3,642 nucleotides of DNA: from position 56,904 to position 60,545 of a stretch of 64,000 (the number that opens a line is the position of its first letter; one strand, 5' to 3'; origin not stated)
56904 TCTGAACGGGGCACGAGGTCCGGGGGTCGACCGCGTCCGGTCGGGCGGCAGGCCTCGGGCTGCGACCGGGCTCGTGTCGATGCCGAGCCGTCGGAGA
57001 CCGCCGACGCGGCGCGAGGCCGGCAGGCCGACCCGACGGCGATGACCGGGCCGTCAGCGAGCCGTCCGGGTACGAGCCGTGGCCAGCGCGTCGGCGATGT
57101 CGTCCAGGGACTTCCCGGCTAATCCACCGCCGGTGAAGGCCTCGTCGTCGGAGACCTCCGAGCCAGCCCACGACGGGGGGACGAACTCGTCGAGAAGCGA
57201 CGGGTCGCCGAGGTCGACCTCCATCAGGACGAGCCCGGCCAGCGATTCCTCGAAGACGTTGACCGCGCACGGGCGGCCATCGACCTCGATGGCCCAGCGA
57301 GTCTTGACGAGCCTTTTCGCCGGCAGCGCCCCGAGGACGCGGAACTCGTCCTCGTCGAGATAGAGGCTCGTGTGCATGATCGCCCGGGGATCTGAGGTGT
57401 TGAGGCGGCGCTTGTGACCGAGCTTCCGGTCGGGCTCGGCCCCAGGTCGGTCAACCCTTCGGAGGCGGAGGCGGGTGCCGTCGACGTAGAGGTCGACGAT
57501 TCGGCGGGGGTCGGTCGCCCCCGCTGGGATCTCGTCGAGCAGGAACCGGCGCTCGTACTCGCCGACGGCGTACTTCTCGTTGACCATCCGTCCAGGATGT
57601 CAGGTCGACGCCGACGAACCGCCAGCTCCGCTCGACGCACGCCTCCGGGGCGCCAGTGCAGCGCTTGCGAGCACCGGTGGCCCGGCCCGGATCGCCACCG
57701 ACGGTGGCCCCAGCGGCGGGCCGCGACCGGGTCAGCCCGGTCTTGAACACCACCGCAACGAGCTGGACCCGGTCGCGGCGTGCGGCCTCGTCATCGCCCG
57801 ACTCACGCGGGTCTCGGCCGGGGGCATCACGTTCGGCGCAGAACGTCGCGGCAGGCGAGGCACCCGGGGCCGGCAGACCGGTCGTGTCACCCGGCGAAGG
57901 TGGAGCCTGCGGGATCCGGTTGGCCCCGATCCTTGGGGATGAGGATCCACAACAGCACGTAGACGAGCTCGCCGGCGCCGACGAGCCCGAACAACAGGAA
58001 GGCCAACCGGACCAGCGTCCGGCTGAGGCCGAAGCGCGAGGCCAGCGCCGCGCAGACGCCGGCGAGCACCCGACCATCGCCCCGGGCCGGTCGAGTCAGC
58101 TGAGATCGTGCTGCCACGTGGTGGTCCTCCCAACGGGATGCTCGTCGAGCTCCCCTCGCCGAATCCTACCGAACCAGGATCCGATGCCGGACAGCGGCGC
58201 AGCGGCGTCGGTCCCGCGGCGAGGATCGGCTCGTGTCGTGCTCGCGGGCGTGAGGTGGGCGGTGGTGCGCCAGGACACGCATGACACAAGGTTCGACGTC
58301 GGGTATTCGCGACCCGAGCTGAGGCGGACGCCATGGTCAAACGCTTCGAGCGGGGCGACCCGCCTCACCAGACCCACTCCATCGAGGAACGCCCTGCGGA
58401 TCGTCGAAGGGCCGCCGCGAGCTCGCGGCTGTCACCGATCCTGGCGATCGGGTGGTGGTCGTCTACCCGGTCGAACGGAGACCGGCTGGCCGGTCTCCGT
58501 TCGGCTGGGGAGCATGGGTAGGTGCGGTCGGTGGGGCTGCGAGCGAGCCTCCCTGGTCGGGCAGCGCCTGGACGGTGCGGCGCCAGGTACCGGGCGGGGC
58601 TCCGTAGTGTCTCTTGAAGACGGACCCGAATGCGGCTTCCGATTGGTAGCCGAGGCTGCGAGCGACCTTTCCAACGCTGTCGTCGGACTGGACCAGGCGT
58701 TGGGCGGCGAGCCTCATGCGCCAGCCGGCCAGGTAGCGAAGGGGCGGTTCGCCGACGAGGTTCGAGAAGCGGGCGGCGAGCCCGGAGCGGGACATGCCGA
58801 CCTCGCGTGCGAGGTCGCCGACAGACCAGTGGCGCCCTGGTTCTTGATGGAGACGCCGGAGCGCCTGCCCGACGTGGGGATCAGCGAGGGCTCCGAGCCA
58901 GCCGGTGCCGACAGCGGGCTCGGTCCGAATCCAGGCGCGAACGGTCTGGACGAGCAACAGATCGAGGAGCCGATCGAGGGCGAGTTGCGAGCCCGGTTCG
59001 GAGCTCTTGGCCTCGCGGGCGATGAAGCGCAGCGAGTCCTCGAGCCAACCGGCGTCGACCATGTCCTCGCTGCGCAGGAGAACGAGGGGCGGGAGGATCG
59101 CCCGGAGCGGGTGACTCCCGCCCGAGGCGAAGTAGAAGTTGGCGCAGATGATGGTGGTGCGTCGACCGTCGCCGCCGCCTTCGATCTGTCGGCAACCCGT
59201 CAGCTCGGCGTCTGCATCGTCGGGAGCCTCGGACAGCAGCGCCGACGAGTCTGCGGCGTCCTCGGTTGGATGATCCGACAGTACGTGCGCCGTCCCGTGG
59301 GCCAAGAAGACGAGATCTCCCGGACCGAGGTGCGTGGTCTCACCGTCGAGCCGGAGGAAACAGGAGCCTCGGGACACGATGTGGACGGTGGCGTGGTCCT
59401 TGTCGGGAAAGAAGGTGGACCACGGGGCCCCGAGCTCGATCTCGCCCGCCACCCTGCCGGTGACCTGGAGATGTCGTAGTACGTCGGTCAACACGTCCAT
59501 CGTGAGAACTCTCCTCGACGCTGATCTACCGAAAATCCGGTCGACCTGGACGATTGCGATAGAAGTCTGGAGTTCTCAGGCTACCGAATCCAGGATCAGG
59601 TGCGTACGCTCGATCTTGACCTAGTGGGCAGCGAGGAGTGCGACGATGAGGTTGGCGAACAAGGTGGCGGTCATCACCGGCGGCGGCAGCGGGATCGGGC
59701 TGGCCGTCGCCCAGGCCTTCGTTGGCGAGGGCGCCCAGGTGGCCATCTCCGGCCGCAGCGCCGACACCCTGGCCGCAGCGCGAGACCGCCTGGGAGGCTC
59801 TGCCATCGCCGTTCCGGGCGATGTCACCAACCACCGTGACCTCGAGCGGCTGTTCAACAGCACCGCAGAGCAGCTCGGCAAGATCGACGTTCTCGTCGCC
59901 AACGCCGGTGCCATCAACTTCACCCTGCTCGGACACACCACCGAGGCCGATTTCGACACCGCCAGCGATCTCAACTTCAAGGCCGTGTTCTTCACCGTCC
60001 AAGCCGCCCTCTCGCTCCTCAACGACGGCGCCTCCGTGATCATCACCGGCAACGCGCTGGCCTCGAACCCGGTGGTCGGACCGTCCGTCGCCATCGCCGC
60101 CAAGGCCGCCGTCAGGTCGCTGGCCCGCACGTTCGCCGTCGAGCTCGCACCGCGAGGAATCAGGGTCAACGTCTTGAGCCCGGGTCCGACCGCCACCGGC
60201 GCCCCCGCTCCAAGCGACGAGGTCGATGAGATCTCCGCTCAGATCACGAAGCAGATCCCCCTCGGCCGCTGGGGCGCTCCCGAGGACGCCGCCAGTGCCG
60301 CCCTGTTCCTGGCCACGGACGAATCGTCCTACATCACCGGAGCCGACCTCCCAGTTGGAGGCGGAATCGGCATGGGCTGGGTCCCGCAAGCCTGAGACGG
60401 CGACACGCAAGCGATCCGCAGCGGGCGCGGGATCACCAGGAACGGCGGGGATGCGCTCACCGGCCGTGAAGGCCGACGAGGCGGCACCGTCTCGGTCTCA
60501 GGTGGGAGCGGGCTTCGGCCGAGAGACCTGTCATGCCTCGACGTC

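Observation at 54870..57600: Lower-GC island carrying a ComEC-like MBL-fold hydrolase and a convergent CYTH-domain protein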

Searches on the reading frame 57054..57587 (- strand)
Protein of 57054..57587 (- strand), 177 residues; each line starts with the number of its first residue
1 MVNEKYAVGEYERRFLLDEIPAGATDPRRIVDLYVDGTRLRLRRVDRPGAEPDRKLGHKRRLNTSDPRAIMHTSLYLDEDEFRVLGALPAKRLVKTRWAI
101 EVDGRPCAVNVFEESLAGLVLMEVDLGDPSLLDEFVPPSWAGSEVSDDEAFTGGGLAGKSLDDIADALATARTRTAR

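Call 6: search_protein_families(library=pfam, proteins=[window:57054-57587:-], max_evalue=0.01)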
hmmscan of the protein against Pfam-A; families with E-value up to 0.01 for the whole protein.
window:57054-57587:- (177 aa): 0 families

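Call 11: search_protein_families(library=pfam, proteins=[window:57054-57587:-], max_evalue=10)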
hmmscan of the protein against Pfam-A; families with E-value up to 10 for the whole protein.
window:57054-57587:- (177 aa): 0 families

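Call 12: search_protein_families(library=ncbifam, proteins=[window:57054-57587:-], max_evalue=1)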
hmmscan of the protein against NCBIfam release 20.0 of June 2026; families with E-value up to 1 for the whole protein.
window:57054-57587:- (177 aa): 0 families

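Call 13: search_protein_families(library=padloc, proteins=[window:57054-57587:-], max_evalue=1)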
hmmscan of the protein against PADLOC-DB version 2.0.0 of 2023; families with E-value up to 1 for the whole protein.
window:57054-57587:- (177 aa): 0 families

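Call 23: find_homologous_proteins(query=window:57054-57587:-)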
Query window:57054-57587:- (177 aa): 93 proteins with E <= 0.001 among 790 candidates.
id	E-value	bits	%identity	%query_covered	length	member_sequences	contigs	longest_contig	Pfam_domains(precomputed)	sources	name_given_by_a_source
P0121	2.3e-111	387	100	100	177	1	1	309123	-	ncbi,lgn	-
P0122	1.4e-88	313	81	100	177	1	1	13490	-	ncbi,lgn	ncbi:MAG: hypothetical protein AAGA93_23060 [Actinomycetota bacterium]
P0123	5.4e-87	308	80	100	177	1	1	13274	-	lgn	-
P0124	5.6e-78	279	73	93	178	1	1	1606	-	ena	-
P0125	7.4e-75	268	71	97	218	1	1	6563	-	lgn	-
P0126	4.4e-74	266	71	97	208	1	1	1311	-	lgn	-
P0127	1.2e-73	264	70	98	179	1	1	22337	-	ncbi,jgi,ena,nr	ncbi:MAG: hypothetical protein OEV40_15845 [Acidimicrobiia bacterium]|nr:hypothetical protein [Acidi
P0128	6.3e-72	259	69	99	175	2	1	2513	-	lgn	-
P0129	2.7e-71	257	71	93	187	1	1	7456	-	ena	-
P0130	1.7e-69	251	66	97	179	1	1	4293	-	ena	-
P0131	2.2e-67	244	68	90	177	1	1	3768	-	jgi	jgi:hypothetical protein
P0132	3.4e-67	244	65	99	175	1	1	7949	-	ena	-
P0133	6.0e-66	239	64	91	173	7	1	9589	-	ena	-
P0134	2.8e-65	237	67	92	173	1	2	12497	-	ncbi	-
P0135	1.0e-63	232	65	98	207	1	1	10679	-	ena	-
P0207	2.7e-15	75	35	90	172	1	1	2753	PF01928.27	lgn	-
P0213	7.2e-8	50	29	94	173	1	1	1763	PF01928.27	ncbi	-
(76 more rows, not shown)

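Call 25: find_encoding_contigs(protein=P0121, flank=10000, max_places=3)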
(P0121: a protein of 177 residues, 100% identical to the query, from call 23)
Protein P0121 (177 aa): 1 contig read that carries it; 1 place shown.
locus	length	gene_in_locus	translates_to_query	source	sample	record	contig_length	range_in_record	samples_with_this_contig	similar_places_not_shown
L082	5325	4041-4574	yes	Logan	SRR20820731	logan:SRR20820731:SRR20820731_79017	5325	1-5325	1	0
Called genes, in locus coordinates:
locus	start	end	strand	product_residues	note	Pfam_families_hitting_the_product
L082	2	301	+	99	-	?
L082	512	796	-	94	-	-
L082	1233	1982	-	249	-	PF00106:adh_short, PF08659:KR, PF23441:SDR, PF13561:adh_short_C2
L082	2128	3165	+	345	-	PF12852:Cupin_6, PF02311:AraC_binding (weak), PF00165:HTH_AraC (faint), PF12833:HTH_18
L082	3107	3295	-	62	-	-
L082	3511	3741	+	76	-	PF04024:PspC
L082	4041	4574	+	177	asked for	-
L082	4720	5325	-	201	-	?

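Call 26: find_encoding_contigs(protein=P0122, flank=10000, max_places=3)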
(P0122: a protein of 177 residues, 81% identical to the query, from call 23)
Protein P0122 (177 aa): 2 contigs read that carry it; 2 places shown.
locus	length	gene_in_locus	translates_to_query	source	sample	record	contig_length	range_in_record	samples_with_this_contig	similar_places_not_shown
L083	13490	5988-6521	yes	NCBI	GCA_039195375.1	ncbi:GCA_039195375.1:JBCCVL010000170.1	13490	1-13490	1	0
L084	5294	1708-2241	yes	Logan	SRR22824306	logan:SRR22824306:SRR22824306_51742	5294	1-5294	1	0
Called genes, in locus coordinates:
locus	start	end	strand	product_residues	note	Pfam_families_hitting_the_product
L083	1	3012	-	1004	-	PF00133:tRNA-synt_1, PF01406:tRNA-synt_1e (faint), PF09334:tRNA-synt_1g, PF00133:tRNA-synt_1, PF09334:tRNA-synt_1g (weak), PF08264:Anticodon_1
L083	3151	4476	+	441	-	PF02353:CMAS, PF13489:Methyltransf_23, PF05175:MTS (weak), PF08241:Methyltransf_11, PF08242:Methyltransf_12, PF13649:Methyltransf_25, PF13847:Methyltransf_31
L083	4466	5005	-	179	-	PF00583:Acetyltransf_1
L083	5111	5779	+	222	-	PF00881:Nitroreductase, PF14512:TM1586_NiRdase (faint)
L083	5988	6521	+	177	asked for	-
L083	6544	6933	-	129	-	PF01042:Ribonuc_L-PSP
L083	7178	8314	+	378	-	PF02771:Acyl-CoA_dh_N, PF02770:Acyl-CoA_dh_M, PF00441:Acyl-CoA_dh_1 (weak)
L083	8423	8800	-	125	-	-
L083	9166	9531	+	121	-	PF12840:HTH_20, PF01022:HTH_5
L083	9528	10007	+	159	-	PF08327:AHSA1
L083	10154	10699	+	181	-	-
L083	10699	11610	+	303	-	PF12146:Hydrolase_4 (weak), PF00561:Abhydrolase_1, PF12697:Abhydrolase_6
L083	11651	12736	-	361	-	-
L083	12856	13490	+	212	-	PF03372:Exo_endo_phos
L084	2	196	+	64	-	?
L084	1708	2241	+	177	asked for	-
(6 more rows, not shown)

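Call 27: find_encoding_contigs(protein=P0123, flank=10000, max_places=3)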
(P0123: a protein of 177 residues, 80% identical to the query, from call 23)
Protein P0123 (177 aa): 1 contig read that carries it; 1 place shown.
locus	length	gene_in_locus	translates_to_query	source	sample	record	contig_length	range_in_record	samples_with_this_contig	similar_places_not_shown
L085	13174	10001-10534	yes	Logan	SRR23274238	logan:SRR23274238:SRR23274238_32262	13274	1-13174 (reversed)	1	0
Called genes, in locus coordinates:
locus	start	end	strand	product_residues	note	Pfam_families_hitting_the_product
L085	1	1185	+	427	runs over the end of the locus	?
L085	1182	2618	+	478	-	PF09837:DUF2064, PF00535:Glycos_transf_2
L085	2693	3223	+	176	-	PF13302:Acetyltransf_3 (weak), PF00583:Acetyltransf_1, PF08445:FR47, PF13508:Acetyltransf_7 (weak)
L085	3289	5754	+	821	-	PF00486:Trans_reg_C, PF13191:AAA_16 (weak), PF25872:HTH_77 (weak)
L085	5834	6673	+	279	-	PF13847:Methyltransf_31, PF08241:Methyltransf_11, PF08242:Methyltransf_12 (weak), PF13649:Methyltransf_25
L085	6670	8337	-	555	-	PF00501:AMP-binding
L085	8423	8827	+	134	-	PF07366:SnoaL, PF12680:SnoaL_2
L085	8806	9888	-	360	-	PF00583:Acetyltransf_1, PF13508:Acetyltransf_7 (faint)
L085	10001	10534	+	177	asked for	-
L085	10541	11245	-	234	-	PF17784:Sulfotransfer_4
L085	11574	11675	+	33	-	-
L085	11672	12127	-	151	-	-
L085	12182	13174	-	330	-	?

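Call 53: search_solved_structures(query=A3, max_evalue=1)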
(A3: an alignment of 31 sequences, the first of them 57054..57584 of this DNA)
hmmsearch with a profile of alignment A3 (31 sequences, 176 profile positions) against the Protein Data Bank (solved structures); distinct sequences matched with E-value up to 1: 3.
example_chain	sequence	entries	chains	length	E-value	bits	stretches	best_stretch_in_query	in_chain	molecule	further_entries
3typ_A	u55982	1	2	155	3.8e-22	82.1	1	8-157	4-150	Uncharacterized protein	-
2fbl_A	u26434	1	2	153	3.9e-22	82.1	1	8-157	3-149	hypothetical protein NE1496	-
7qca_SFF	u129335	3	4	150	0.49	13.4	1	24-80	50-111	Ubiquitin/40s ribosomal protein S27a fusion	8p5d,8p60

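Call 54: search_protein_families(library=pfam, alignment_id=A3, max_evalue=0.01)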
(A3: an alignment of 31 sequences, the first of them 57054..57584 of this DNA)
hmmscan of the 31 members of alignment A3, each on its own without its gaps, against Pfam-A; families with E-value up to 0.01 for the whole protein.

A. member 1, window:57054-57584:- (176 aa): 0 families

B. families by the number of members that match (of 31 scanned): 1 family
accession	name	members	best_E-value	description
PF01928.26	CYTH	2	6.1e-07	CYTH domain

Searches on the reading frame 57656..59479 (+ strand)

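Call 6: search_protein_families(library=pfam, proteins=[window:57656-59479:+], max_evalue=0.01)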
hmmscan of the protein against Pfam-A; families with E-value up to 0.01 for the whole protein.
window:57656-59479:+ (607 aa): 0 families

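Call 12: search_protein_families(library=ncbifam, proteins=[window:57656-59479:+], max_evalue=1)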
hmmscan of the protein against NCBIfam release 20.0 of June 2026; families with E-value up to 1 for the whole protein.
window:57656-59479:+ (607 aa): 1 family
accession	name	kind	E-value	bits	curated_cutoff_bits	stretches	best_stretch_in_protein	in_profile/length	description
NF040663.1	salivaricin_M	equivalog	0.13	12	60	1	270-293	19-42/57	salivaricin M family lantibiotic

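Call 13: search_protein_families(library=padloc, proteins=[window:57656-59479:+], max_evalue=1)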
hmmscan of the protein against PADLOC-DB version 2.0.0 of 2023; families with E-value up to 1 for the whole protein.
window:57656-59479:+ (607 aa): 0 families

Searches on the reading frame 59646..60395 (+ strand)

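Call 6: search_protein_families(library=pfam, proteins=[window:59646-60395:+], max_evalue=0.01)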
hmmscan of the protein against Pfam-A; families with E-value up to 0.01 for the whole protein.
window:59646-60395:+ (249 aa): 4 families
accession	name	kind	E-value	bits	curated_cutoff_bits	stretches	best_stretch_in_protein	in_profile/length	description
PF13561.12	adh_short_C2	-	2e-58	198.2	27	1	15-241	6-235/236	Enoyl-(Acyl carrier protein) reductase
PF00106.31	adh_short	-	1.7e-42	145.6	26.6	1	6-187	1-187/195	short chain dehydrogenase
PF08659.16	KR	-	3.4e-09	37.3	22.6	1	9-106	4-108/180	KR domain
PF23441.1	SDR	-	5.8e-08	32.9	27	1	2-184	4-196/258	SDR-like rossmann domain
